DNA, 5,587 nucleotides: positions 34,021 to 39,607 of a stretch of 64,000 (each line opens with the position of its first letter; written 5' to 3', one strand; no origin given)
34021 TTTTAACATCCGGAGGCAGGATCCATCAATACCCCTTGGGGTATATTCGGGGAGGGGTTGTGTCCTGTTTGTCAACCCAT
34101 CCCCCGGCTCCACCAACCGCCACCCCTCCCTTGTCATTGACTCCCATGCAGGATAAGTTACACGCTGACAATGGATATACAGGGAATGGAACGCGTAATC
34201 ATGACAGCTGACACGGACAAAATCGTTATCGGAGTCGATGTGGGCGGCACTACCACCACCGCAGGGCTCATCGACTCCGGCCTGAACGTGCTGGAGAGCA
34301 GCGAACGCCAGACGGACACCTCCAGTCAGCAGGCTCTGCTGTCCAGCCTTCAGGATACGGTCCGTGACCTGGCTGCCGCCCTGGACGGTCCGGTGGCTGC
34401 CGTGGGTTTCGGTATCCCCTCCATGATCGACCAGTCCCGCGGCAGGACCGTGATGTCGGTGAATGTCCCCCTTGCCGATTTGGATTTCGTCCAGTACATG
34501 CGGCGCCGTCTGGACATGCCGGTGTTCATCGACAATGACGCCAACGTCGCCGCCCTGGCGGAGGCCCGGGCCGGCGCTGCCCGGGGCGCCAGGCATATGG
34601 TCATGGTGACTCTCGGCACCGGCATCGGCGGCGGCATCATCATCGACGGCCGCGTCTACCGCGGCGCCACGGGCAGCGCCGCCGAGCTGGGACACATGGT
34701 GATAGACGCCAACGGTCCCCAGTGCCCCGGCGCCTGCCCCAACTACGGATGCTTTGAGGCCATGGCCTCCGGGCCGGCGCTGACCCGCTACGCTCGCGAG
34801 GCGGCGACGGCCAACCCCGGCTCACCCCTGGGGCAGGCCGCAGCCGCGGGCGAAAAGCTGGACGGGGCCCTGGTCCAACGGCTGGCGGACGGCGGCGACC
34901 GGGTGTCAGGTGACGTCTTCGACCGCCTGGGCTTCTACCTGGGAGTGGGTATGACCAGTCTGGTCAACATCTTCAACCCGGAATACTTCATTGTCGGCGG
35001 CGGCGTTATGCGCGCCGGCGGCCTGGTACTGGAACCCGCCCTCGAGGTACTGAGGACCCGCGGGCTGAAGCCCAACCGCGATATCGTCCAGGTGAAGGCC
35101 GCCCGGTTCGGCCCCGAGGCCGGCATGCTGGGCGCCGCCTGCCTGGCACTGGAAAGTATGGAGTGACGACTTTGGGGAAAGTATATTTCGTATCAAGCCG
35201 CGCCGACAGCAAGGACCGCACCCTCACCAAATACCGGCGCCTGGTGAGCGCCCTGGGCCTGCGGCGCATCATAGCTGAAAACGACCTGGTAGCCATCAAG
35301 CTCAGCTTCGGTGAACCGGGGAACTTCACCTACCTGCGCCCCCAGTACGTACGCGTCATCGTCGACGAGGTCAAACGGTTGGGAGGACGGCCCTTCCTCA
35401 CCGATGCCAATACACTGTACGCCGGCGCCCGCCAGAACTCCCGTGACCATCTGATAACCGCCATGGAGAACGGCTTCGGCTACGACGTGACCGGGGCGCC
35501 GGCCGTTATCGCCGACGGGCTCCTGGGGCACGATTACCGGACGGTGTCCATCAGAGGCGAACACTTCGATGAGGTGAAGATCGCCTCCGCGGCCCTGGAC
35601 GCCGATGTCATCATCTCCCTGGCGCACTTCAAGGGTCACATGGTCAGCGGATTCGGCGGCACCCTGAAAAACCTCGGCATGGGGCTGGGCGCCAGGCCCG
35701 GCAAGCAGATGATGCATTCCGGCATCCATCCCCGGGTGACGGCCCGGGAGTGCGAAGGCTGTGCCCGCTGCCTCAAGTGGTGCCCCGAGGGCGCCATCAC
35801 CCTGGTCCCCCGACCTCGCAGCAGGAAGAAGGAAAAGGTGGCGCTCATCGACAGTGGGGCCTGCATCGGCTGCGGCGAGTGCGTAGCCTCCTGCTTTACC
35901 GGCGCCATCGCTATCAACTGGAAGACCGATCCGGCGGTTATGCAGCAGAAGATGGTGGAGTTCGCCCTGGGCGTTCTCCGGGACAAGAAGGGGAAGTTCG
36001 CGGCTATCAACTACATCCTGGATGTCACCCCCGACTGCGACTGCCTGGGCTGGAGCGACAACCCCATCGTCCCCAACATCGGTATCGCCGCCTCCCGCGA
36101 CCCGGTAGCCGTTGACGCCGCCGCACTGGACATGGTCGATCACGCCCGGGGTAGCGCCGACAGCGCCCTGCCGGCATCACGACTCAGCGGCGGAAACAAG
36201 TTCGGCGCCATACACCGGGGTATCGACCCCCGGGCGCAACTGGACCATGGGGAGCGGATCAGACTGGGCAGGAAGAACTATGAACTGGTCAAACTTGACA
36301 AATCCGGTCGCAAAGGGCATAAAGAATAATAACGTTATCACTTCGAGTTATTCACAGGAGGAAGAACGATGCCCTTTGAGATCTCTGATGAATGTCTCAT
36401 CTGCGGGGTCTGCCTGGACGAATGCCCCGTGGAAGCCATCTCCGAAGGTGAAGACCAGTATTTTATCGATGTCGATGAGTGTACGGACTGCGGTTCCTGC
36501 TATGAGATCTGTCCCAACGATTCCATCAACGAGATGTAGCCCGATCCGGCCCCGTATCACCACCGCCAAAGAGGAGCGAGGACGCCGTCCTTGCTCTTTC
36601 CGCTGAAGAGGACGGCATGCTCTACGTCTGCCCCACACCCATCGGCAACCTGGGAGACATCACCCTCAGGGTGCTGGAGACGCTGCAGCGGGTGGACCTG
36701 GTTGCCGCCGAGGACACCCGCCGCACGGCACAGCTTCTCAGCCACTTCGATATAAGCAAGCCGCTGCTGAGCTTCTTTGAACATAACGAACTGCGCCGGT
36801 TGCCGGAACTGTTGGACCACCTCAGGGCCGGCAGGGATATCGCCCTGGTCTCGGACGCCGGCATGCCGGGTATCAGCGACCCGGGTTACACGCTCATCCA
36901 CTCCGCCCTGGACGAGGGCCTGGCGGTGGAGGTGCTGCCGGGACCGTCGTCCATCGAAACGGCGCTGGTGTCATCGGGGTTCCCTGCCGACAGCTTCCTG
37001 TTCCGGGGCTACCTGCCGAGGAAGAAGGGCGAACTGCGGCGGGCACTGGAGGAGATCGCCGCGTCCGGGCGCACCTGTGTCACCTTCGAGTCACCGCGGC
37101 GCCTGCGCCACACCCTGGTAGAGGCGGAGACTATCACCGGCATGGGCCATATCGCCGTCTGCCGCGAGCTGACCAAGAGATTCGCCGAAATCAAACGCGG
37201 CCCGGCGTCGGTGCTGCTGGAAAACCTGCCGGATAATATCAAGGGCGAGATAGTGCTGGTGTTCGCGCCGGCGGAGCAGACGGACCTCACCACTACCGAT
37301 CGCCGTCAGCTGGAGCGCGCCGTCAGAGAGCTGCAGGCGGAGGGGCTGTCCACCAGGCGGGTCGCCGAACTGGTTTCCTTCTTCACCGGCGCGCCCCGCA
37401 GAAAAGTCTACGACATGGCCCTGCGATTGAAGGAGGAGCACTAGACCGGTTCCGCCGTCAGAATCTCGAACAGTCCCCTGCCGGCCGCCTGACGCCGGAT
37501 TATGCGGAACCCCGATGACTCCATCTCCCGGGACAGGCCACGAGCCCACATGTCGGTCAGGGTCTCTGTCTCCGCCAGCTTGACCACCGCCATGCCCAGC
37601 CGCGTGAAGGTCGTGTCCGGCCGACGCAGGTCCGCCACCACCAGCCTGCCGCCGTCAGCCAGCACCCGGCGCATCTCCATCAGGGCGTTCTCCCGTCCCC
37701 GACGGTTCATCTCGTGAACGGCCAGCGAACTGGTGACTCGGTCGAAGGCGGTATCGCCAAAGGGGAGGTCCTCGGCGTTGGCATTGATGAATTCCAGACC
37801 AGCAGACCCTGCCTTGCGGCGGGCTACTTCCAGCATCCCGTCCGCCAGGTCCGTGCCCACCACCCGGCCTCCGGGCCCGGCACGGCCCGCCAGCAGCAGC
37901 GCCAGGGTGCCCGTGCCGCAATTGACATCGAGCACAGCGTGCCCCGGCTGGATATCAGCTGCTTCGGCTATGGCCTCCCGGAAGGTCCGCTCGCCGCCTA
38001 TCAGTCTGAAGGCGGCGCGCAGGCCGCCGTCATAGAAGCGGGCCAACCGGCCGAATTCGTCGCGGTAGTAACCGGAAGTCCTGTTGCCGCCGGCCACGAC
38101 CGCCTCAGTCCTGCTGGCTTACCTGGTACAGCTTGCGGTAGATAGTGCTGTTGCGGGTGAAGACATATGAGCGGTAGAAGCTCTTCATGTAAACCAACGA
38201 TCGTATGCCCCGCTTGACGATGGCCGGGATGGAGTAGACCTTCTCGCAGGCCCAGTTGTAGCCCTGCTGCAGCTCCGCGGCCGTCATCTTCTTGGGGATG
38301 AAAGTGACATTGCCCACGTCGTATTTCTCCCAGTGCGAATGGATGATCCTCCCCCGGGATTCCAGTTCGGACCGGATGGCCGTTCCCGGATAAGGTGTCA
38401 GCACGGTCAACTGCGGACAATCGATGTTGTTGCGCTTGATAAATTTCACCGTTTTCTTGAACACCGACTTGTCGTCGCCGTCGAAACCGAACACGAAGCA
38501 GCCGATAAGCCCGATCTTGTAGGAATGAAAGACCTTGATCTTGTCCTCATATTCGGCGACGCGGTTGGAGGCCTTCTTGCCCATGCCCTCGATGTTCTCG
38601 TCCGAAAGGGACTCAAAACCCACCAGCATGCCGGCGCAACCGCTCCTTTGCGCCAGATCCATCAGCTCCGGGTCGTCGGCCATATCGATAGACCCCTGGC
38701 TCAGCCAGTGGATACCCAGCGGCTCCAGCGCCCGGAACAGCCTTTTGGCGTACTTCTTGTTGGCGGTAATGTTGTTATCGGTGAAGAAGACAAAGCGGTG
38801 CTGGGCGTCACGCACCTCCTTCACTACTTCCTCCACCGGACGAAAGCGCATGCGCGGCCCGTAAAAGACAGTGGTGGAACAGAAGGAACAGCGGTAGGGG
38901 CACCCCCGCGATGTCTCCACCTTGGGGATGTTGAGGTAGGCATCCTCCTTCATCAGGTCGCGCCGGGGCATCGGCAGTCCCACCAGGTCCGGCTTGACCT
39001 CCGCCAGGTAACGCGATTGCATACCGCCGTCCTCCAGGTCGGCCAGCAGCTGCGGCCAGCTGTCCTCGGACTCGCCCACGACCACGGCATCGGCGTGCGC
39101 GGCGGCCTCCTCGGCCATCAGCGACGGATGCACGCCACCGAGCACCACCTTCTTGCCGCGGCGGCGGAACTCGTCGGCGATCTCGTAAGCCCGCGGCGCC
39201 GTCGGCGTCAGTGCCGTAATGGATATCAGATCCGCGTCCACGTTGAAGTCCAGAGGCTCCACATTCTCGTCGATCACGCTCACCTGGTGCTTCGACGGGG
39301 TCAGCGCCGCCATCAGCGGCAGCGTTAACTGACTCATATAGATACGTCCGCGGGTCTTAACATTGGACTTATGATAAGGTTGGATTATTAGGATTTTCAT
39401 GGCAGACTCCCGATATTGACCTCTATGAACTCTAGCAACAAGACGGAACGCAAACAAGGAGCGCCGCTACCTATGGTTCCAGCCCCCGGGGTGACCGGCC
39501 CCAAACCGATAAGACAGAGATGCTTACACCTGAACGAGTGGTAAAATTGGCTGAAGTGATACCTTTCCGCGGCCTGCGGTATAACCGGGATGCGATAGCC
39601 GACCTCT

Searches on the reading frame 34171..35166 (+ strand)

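Call 34: search_protein_families(library=pfam, proteins=[window:34171-35166:+], max_evalue=0.0001)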
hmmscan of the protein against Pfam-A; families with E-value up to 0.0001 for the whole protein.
window:34171-35166:+ (331 aa): 1 family
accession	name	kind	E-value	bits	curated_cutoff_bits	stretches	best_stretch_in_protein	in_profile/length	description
PF00480.26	ROK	-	1.3e-67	228.9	22.9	1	19-328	1-293/294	ROK family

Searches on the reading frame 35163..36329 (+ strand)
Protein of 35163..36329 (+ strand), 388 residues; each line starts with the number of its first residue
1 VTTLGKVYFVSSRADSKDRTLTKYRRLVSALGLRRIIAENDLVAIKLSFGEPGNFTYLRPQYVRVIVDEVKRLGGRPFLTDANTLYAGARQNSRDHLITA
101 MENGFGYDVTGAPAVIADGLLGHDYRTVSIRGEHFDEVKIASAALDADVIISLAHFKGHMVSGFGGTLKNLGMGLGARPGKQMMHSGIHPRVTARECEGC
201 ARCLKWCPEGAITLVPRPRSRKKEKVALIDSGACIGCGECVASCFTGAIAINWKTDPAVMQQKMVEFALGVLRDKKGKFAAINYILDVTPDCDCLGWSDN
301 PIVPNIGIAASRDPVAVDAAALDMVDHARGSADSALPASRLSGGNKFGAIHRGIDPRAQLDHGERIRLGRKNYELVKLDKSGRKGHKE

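Call 34: search_protein_families(library=pfam, proteins=[window:35163-36329:+], max_evalue=0.0001)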
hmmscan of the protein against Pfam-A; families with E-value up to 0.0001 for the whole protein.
window:35163-36329:+ (388 aa): 10 families
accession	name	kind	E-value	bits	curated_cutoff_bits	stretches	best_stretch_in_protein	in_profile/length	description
PF04015.17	DUF362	-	1.1e-49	169.7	24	1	43-323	1-200/200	Domain of unknown function (DUF362)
PF12838.12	Fer4_7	-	1.6e-10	41.7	27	1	197-248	2-52/52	4Fe-4S dicluster domain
PF13187.11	Fer4_9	-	4.3e-08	33.5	27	1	196-249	1-52/52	4Fe-4S dicluster domain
PF14697.11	Fer4_21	-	4.6e-08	33.5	35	0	227-255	1-30/59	4Fe-4S dicluster domain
PF13484.11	Fer4_16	-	1.1e-07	32.9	30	0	196-224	1-30/66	4Fe-4S double cluster binding domain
PF13237.11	Fer4_10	-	1.5e-07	31.6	25.5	1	191-244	3-52/53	4Fe-4S dicluster domain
PF00037.32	Fer4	-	2.7e-07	30.6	21.1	1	229-249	3-23/24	4Fe-4S binding domain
PF12837.12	Fer4_6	-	2.8e-07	30.6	25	0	227-249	2-24/24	4Fe-4S binding domain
PF25160.1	LdpA_Fe-S-bd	-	7.5e-07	29.3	27.6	0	191-214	22-45/49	LdpA Fe-S cluster-binding domain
PF13534.11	Fer4_17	-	7.3e-05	23.7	22.2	0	233-262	1-27/61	4Fe-4S dicluster domain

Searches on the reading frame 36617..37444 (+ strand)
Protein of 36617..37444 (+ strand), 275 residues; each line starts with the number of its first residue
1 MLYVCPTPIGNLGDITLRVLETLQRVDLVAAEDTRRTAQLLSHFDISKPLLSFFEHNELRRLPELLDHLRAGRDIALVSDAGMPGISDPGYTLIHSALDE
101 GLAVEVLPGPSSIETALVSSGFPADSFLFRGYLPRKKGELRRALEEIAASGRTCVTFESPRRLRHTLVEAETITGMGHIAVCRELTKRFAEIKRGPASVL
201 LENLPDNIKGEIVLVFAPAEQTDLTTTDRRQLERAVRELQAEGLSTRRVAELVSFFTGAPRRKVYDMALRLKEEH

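Call 34: search_protein_families(library=pfam, proteins=[window:36617-37444:+], max_evalue=0.0001)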
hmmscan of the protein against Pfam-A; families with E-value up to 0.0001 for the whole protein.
window:36617-37444:+ (275 aa): 2 families
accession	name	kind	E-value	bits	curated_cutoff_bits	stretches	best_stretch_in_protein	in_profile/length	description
PF00590.25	TP_methylase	-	6.2e-30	105.2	27.8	1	1-198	1-209/212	Tetrapyrrole (Corrin/Porphyrin) Methylases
PF23016.2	RsmI_C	-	2.8e-07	30.7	27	1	231-272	6-46/46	RsmI C-terminal HTH domain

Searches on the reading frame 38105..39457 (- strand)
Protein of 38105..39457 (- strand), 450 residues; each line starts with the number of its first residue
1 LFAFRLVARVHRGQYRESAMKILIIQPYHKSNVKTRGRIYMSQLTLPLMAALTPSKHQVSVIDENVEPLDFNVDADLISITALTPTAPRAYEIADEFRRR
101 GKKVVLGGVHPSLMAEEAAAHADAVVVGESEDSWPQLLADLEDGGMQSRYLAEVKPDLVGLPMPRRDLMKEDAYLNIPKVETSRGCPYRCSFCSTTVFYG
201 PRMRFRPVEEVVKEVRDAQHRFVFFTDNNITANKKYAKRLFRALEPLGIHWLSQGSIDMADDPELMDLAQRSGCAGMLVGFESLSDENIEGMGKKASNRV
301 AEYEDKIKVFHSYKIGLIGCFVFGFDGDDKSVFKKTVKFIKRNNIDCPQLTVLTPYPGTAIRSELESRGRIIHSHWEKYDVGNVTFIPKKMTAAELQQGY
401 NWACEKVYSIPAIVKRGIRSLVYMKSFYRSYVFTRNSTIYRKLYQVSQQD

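Call 34: search_protein_families(library=pfam, proteins=[window:38105-39457:-], max_evalue=0.0001)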
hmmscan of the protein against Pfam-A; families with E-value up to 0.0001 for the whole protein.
window:38105-39457:- (450 aa): 2 families
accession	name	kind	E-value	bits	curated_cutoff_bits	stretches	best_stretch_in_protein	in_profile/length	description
PF04055.27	Radical_SAM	-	4.4e-19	69.7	29.5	1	180-340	1-166/166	Radical SAM superfamily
PF02310.24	B12-binding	-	2.2e-12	47.3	32.1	1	59-137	31-120/121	B12 binding domain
